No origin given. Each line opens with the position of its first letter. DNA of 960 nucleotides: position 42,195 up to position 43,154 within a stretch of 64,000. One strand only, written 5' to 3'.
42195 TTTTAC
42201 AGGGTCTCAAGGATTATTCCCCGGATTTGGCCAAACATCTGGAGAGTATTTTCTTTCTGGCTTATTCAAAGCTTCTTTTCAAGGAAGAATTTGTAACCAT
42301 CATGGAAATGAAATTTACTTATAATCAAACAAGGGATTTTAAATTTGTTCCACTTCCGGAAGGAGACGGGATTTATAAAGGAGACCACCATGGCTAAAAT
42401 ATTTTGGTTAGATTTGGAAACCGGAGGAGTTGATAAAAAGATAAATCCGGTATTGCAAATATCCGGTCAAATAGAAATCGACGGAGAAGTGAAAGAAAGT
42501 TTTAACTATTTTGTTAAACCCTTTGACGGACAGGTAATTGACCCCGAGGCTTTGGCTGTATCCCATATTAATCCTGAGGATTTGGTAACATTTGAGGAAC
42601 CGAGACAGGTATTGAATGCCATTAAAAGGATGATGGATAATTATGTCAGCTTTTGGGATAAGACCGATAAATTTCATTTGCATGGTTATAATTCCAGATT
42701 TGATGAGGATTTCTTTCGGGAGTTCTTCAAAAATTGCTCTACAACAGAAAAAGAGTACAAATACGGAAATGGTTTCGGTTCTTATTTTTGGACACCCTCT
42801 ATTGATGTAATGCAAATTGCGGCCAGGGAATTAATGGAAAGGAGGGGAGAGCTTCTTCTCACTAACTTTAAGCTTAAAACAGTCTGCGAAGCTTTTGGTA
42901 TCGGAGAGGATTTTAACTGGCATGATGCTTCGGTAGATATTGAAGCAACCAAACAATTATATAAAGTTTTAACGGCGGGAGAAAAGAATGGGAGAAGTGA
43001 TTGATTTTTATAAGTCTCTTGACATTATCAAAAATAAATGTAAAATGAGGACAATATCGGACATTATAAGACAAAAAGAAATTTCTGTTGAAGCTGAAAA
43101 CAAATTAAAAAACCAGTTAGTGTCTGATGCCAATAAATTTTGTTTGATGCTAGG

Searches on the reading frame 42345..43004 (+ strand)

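Call 61: search_protein_families(library=phrogs, proteins=[window:42345-43004:+], max_evalue=0.00001)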
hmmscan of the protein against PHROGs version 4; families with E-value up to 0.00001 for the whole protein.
window:42345-43004:+ (219 aa): 2 families
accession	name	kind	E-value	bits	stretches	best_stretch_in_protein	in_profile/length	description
phrog_192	-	DNA, RNA and nucleotide metabolism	2.9e-28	100.3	1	13-211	102-272/397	DNA polymerase exonuclease subunit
phrog_19080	-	unknown function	4.4e-10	39.8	1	17-211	5-195/477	-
